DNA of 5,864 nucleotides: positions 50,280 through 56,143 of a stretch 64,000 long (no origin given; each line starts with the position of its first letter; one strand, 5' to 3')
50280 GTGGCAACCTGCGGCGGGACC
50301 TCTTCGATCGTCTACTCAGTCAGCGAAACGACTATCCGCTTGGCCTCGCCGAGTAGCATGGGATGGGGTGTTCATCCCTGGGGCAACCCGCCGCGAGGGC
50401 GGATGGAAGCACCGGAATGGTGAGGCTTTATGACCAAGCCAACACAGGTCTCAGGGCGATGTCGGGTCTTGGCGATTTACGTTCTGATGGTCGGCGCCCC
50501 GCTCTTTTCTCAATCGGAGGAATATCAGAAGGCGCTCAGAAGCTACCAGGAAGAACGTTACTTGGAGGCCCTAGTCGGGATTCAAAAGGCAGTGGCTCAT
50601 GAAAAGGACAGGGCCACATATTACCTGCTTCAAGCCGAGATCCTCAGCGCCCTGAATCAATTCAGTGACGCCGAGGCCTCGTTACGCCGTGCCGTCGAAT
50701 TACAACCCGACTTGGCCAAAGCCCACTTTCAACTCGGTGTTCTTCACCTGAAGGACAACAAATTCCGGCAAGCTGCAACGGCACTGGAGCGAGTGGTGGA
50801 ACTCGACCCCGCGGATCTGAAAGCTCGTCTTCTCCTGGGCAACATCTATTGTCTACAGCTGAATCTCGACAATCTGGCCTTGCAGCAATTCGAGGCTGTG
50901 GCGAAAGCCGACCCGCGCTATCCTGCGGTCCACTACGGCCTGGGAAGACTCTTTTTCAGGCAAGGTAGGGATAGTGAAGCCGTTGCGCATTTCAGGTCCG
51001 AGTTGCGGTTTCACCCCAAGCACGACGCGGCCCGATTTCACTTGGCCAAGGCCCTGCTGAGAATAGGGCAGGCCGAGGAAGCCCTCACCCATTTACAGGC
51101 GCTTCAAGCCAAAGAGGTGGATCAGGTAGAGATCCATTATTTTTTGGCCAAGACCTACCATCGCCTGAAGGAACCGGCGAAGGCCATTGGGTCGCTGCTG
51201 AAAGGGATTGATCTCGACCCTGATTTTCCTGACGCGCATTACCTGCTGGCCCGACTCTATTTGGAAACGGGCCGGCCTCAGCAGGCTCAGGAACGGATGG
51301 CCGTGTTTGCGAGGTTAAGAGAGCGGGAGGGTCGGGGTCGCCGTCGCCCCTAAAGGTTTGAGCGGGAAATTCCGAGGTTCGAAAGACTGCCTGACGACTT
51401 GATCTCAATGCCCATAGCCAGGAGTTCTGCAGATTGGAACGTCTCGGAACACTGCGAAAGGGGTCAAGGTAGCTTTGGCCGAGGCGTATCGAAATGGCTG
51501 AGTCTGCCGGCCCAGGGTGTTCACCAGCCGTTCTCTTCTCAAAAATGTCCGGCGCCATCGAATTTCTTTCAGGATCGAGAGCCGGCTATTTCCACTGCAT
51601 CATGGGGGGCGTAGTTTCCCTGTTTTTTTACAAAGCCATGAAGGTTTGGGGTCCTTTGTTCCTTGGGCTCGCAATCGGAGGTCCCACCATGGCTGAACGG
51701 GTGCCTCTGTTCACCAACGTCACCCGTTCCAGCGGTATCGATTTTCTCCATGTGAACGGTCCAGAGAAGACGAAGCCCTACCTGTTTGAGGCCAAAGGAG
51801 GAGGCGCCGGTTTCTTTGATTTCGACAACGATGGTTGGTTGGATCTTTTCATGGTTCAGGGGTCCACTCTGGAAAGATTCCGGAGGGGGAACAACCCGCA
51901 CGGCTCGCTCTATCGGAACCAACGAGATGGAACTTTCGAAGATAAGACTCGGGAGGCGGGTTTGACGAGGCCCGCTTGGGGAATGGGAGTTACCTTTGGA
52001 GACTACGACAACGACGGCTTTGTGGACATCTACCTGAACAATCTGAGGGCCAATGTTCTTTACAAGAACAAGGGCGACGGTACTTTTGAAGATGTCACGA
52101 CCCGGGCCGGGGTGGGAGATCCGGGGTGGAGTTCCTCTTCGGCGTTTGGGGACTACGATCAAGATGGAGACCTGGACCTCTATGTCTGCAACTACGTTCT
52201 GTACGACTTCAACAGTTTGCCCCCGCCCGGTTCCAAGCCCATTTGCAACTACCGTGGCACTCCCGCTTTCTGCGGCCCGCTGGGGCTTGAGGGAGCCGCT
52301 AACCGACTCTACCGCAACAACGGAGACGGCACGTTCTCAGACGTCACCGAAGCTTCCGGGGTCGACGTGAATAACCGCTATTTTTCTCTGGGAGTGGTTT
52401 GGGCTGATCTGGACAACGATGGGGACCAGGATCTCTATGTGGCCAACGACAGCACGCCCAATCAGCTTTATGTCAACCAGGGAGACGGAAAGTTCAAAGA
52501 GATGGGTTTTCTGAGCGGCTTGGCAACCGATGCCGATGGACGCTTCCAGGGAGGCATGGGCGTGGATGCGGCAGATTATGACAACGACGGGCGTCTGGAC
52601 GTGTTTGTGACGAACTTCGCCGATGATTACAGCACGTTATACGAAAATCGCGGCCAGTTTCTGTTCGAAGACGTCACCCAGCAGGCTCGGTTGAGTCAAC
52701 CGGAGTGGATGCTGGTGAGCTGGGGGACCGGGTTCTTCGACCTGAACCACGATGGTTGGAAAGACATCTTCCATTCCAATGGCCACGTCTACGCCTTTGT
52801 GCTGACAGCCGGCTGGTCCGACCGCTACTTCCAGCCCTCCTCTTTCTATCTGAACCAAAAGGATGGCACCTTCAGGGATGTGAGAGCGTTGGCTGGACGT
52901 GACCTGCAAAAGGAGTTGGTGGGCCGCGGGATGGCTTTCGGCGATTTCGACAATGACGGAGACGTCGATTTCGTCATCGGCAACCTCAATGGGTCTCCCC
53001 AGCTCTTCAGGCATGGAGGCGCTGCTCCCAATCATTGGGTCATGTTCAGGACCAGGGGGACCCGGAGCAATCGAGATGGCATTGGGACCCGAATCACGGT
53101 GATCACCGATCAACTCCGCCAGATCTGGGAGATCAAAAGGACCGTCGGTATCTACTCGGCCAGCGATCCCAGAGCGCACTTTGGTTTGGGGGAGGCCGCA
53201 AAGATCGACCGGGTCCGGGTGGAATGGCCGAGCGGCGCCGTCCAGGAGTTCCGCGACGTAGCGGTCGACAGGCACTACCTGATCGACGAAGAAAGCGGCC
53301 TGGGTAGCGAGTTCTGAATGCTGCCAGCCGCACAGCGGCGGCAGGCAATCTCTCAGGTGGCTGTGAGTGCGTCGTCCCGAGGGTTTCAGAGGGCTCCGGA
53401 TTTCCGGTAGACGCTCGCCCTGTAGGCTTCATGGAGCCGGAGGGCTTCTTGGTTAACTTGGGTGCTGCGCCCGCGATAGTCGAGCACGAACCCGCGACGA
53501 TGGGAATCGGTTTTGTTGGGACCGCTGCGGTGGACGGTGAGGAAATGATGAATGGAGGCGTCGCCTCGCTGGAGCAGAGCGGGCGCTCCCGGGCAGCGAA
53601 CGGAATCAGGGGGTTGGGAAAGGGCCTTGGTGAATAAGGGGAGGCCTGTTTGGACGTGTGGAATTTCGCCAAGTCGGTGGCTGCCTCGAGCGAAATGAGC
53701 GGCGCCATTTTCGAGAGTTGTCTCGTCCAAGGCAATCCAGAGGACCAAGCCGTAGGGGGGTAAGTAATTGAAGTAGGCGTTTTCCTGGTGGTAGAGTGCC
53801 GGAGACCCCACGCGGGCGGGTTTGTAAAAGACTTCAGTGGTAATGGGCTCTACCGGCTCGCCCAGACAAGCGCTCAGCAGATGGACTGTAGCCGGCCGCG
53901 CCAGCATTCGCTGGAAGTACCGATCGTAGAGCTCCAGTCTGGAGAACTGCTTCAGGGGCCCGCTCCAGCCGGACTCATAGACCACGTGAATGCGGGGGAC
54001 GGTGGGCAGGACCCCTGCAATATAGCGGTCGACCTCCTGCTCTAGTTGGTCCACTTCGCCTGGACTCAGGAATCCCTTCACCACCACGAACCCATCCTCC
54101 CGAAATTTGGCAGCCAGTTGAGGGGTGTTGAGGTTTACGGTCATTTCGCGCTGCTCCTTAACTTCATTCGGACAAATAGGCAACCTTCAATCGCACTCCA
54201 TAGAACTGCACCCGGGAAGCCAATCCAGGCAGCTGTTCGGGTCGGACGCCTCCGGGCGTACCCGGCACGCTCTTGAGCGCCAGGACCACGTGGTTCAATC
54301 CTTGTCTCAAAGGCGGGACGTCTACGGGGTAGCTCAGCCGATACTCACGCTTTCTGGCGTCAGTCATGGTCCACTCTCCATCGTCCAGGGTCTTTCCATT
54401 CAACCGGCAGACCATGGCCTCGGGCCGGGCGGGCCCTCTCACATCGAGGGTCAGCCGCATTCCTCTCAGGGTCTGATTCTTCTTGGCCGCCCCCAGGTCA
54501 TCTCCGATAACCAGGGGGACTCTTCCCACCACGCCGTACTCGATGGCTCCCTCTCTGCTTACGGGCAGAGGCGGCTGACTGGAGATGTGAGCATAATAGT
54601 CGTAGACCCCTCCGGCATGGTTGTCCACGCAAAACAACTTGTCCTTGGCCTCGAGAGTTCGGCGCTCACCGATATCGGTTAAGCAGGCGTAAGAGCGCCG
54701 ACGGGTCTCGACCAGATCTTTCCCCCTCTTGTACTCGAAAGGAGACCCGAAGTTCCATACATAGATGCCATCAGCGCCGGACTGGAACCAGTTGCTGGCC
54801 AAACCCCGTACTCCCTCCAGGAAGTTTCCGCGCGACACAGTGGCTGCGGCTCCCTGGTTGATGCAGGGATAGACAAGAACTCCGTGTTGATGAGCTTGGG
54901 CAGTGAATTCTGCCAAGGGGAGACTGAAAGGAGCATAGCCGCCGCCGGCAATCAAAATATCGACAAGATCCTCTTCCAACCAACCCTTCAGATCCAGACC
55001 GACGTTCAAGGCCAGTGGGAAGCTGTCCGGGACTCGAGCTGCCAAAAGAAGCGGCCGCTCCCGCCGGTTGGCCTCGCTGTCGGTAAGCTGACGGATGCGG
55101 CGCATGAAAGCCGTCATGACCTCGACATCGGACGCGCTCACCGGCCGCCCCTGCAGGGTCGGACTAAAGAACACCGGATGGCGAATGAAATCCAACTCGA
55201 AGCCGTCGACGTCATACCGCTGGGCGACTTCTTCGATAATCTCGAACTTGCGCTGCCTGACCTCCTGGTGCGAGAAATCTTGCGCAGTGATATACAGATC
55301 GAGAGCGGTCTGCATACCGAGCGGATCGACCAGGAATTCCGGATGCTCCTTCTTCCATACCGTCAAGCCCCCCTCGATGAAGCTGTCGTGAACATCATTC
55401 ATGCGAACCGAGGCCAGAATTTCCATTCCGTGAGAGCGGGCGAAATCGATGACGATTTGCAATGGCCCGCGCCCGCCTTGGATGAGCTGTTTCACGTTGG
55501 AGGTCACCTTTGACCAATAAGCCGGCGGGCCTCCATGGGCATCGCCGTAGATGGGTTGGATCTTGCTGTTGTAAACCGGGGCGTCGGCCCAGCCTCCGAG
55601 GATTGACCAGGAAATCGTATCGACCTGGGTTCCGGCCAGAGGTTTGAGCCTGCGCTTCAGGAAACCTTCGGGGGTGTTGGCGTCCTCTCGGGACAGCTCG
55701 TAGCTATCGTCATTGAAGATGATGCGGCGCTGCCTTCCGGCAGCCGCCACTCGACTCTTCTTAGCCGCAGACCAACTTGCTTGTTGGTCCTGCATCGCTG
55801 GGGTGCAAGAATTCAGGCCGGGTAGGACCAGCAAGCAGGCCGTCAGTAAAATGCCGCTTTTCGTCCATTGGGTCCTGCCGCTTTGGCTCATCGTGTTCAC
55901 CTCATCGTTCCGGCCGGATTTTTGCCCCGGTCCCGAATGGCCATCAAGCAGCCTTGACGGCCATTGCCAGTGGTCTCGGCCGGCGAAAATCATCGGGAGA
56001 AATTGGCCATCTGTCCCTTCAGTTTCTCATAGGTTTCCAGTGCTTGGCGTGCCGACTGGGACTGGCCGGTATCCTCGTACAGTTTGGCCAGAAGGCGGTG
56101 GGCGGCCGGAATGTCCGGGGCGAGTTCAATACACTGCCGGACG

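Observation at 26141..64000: Five paralogous CRTAC1-like (FG-GAP/UnbV) + TPR gene pairs in 38 kb, with three TPR-centred modules adjacent to multiheme c-type cytochromes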

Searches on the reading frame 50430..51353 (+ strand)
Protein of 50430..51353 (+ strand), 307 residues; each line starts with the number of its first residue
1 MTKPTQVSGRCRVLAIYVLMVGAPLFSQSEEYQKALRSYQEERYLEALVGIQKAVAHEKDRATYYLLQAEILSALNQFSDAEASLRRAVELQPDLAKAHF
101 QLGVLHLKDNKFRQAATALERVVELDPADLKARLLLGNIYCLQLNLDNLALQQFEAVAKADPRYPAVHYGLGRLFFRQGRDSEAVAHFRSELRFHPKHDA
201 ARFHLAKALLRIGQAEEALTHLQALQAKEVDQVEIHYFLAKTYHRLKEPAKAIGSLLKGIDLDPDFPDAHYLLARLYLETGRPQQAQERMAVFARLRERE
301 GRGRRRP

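Call 4: search_protein_families(library=pfam, proteins=[window:50430-51353:+], max_evalue=0.01)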
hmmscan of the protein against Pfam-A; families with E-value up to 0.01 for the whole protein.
window:50430-51353:+ (307 aa): 30 families (the best 25 are shown)
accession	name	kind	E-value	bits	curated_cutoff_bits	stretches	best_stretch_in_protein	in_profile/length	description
PF14559.12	TPR_19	-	4e-31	107.6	25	5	183-241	9-67/68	Tetratricopeptide repeat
PF13414.12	TPR_11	-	1.5e-29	101.8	26.8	4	72-108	4-40/42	TPR repeat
PF13432.12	TPR_16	-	6.5e-29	100.4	32.7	4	150-197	16-63/65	Tetratricopeptide repeat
PF13431.12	TPR_17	-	5.7e-28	95.3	24.4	1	256-288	2-34/34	Tetratricopeptide repeat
PF07719.23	TPR_2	-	1.7e-27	93.6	27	3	96-128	1-33/34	Tetratricopeptide repeat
PF13181.12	TPR_8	-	2.4e-25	86.9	25.7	3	62-94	1-33/34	Tetratricopeptide repeat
PF00515.34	TPR_1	-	3e-25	87.4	27.8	2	96-127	1-32/34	Tetratricopeptide repeat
PF13428.12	TPR_14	-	4.6e-21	73.6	23.5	5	165-208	1-44/44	Tetratricopeptide repeat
PF12895.13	ANAPC3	-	1.8e-17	63.8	27.2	3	154-224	12-81/82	Anaphase-promoting complex, cyclosome, subunit 3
PF13424.12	TPR_12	-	2.9e-15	56.7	30.1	1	146-193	25-73/77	Tetratricopeptide repeat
PF13176.12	TPR_7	-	4.3e-15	54.9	27.9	0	98-129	1-32/36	Tetratricopeptide repeat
PF13174.12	TPR_6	-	1.2e-14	54.2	26.3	0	98-127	2-31/33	Tetratricopeptide repeat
PF23914.1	TPR_CcmH_CycH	-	7.9e-13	49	42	2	48-158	36-148/158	Cytochrome c-type biogenesis protein H TPR domain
PF24575.1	TPR_Slam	-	3.8e-12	47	35.2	1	148-220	32-102/104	Surface lipoprotein assembly modifier, N-terminal TPR repeats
PF07721.20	TPR_4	-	4.1e-11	42.8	27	1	268-290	2-24/26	Tetratricopeptide repeat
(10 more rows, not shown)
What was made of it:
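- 50430..51353 (+): TPR_C, 74 nt downstream of CYT_C. Pfam (call 4).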

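Call 18: find_encoding_contigs(protein=window:50430-51353:+, flank=10000, max_places=5)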
Protein window:50430-51353:+ (307 aa): no gene with exactly this product is on record in the collection.

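Call 35: search_protein_families(library=ncbifam, proteins=[window:50430-51353:+], max_evalue=0.001)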
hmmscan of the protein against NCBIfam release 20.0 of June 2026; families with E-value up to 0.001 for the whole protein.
window:50430-51353:+ (307 aa): 32 families (the best 25 are shown)
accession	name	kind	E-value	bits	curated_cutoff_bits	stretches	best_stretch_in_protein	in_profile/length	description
TIGR02917.1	PEP_TPR_lipo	equivalog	1.5e-31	109.2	312.2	1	30-290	263-522/899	XrtA/PEP-CTERM system TPR-repeat protein PrsT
NF040959.1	MamA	equivalog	6.3e-23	81.3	200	2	150-288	56-194/204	magnetosome protein MamA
TIGR02521.1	type_IV_pilW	equivalog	7.9e-19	68.1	154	2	150-297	50-199/234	type IV pilus biogenesis/stability protein PilW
TIGR02552.1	LcrH_SycD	equivalog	1e-18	67.3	104.8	3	31-128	21-118/136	SycD/LcrH family type III secretion system chaperone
NF052415.1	T3SS_chap_SctY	equivalog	8.1e-18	64.9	70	2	171-252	12-96/106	type III secretion apparatus assembly chaperone SctY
NF033920.0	C39_PA2778_fam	equivalog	9.3e-15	54.7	150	2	147-223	172-248/255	PA2778 family cysteine peptidase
NF033762.1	social_mot_Tgl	equivalog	9.3e-15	54.6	225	2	150-298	50-198/252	social motility TPR repeat lipoprotein Tgl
NF047558.1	TPR_END_plus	domain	5.4e-14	51.9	32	0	236-266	2-32/56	TPR end-of-group domain-containing protein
NF033758.1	gliding_GltE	equivalog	1.4e-13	50.6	225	1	33-168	192-327/411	adventurous gliding motility TPR repeat lipoprotein GltE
NF047371.1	FlcA_CTERM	equivalog_domain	4.3e-12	45.3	300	1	26-143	409-520/646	periplasmic flagellar collar protein FlcA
TIGR02795.1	tol_pal_ybgF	equivalog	6.8e-12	46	90.1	0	160-225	34-102/119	tol-pal system protein YbgF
TIGR00540.1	TPR_hemY_coli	hypoth_equivalog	1.4e-11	43.8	142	1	135-223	296-383/385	heme biosynthesis-associated TPR protein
NF008757.0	PRK11788.1-5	equivalog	2.7e-11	43.2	363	1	27-228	152-346/388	lipopolysaccharide assembly protein LapB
NF008756.0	PRK11788.1-4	equivalog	1.5e-10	40.7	474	1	26-129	151-247/389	lipopolysaccharide assembly protein LapB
TIGR00990.1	3a0801s09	subfamily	1.5e-09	37.1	757.25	1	51-221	388-564/615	mitochondrial import receptor subunit TOM70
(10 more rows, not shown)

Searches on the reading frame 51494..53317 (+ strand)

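Call 4: search_protein_families(library=pfam, proteins=[window:51494-53317:+], max_evalue=0.01)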
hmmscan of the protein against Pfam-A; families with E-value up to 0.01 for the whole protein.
window:51494-53317:+ (607 aa): 3 families
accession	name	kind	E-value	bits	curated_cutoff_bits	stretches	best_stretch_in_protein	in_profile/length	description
PF13517.12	FG-GAP_3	-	4.4e-54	181.4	26.9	6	109-180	1-60/61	FG-GAP-like repeat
PF07593.17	UnbV_ASPIC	-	5.6e-21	74.6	23.4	1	529-595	1-67/68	ASPIC and UnbV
PF01839.29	FG-GAP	-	2.5e-12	46.8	22.1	1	477-500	2-25/37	FG-GAP repeat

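Call 35: search_protein_families(library=ncbifam, proteins=[window:51494-53317:+], max_evalue=0.001)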
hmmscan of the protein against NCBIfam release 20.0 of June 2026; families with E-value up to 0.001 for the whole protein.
window:51494-53317:+ (607 aa): 0 families

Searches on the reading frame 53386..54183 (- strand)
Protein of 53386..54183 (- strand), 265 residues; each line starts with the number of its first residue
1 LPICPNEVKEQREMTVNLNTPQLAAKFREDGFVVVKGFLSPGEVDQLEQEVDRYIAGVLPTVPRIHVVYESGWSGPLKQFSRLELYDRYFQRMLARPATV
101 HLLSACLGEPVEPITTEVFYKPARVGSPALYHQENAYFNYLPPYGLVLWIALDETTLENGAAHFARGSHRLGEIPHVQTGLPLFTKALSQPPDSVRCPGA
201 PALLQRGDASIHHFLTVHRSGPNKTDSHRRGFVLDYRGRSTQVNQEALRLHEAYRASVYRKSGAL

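Call 5: search_protein_families(library=pfam, proteins=[window:53386-54183:-], max_evalue=0.01)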
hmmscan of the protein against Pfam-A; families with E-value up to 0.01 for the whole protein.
window:53386-54183:- (265 aa): 1 family
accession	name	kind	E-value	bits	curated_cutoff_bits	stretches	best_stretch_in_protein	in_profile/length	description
PF05721.19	PhyH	-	1.2e-29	104.5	22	1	27-231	1-213/213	Phytanoyl-CoA dioxygenase (PhyH)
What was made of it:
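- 53386..54183 (-): PhyH-family dioxygenase, last gene of the minus-strand operon (20-nt overlap with the GH156-like gene). Pfam PhyH 1e-29 (call 5).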

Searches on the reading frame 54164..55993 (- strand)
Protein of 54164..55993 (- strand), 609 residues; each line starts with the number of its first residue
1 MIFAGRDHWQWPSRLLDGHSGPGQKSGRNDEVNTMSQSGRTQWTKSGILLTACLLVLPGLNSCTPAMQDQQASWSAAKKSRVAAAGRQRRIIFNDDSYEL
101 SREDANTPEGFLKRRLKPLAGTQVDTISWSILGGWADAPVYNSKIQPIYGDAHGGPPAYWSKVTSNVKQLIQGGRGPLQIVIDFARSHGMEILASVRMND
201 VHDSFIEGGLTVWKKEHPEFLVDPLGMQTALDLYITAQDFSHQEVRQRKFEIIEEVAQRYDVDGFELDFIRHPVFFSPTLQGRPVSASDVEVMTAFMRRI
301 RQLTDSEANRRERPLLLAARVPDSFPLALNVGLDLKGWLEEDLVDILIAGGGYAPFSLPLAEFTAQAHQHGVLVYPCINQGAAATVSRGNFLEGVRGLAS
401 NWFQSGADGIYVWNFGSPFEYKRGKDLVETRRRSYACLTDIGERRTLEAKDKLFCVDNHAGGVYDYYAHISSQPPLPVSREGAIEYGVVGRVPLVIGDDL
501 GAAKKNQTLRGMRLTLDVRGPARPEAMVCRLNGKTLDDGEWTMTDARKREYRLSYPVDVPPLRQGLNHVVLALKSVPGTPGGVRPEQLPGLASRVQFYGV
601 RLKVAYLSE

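Call 5: search_protein_families(library=pfam, proteins=[window:54164-55993:-], max_evalue=0.01)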
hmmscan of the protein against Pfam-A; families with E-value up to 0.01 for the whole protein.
window:54164-55993:- (609 aa): 1 family
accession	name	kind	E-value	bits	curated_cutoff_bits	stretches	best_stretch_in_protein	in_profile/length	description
PF02638.21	GHL10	-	2.2e-05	24.2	27.9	1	160-268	55-161/311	Glycosyl hydrolase-like 10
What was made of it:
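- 54164..55993 (-): GH156-like TIM-barrel protein in the position CRTAC1 holds in the other modules; possible lipoprotein. Weak GHL10 Pfam hit (call 5).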

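Call 35: search_protein_families(library=ncbifam, proteins=[window:54164-55993:-], max_evalue=0.001)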
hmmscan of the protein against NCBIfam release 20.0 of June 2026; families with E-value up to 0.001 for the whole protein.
window:54164-55993:- (609 aa): 0 families

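Call 49: search_solved_structures(query=window:54164-55993:-, max_evalue=1)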
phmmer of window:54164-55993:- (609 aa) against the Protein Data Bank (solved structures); distinct sequences matched with E-value up to 1: 2.
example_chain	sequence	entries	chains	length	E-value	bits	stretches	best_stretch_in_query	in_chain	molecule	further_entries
6rzd_A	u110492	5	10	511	3.5e-21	78.4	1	184-448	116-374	exosialidase from uncultured bacterium pG7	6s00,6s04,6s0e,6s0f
8fyc_D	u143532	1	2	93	0.53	11.8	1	387-433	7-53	Cas2-DEDDh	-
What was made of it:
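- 54164..55993 (-): PDB 6rzd exosialidase E=3.5e-21 (call 49).
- On Bacteroidota-type polysaccharide utilisation locus: A GH156 homologue in the window (call 49).
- Window protein: the window's TIM protein is a GH156 homologue (call 49).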
